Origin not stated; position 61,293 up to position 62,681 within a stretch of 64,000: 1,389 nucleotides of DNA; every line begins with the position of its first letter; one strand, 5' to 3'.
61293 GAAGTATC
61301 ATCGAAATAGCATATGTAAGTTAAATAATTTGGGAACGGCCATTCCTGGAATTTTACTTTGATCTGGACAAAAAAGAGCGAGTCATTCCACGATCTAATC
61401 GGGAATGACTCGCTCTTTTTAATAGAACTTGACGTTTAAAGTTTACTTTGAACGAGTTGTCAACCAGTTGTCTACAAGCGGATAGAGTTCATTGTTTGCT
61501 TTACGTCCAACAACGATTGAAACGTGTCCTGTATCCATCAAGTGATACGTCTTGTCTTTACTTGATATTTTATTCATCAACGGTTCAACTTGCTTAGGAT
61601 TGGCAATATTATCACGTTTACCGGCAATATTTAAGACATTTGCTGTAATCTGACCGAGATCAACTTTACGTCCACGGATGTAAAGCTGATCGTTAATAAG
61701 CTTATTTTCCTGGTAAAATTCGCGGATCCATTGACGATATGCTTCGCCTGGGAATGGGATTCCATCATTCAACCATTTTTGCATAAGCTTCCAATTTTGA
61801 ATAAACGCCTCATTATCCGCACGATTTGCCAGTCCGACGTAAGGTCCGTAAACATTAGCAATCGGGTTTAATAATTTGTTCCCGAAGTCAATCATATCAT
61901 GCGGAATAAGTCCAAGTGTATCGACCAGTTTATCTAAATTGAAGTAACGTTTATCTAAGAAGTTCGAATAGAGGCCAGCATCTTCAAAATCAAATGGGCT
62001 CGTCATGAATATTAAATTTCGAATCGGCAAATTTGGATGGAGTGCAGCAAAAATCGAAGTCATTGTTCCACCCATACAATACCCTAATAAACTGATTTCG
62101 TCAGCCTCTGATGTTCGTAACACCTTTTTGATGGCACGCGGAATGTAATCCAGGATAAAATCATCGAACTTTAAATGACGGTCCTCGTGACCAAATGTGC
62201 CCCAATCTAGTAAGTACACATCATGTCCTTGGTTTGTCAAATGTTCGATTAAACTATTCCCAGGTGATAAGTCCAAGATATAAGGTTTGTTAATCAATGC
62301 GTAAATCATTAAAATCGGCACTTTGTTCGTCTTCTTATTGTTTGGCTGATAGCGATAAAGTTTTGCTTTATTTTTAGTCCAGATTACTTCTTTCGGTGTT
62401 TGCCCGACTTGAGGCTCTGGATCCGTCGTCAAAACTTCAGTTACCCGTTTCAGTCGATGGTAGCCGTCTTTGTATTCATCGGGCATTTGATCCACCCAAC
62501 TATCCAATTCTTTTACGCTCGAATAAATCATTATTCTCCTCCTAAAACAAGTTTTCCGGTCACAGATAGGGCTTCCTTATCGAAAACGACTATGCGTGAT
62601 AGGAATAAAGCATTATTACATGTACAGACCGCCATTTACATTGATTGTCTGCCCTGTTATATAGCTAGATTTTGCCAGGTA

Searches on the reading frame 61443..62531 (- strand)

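Call 3: search_protein_families(library=pfam, proteins=[window:61443-62531:-], max_evalue=0.01)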
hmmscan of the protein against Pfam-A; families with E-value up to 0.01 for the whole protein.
window:61443-62531:- (362 aa): 7 families
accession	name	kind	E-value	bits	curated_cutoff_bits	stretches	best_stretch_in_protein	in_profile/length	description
PF00561.26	Abhydrolase_1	-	6.3e-19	69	25.8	1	73-340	3-242/245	alpha/beta hydrolase fold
PF12146.15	Hydrolase_4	-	5.4e-11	42.7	27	1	94-334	23-229/239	Serine aminopeptidase, S33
PF07167.19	PhaC_N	-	1.2e-10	41.8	23.7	1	41-97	116-172/173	Poly-beta-hydroxybutyrate polymerase (PhaC) N-terminus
PF06850.17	PHB_depo_C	-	2.1e-10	40.9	27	1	260-358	97-200/203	PHB de-polymerase C-terminus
PF01738.24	DLH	-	9.4e-05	22.5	21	1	123-166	74-119/217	Dienelactone hydrolase family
PF12695.13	Abhydrolase_5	-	0.00016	21.9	27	0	271-335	73-138/164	Alpha/beta hydrolase family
PF20167.3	Transposase_32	-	0.0063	16.9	45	0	261-328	12-85/177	Putative plant transposon protein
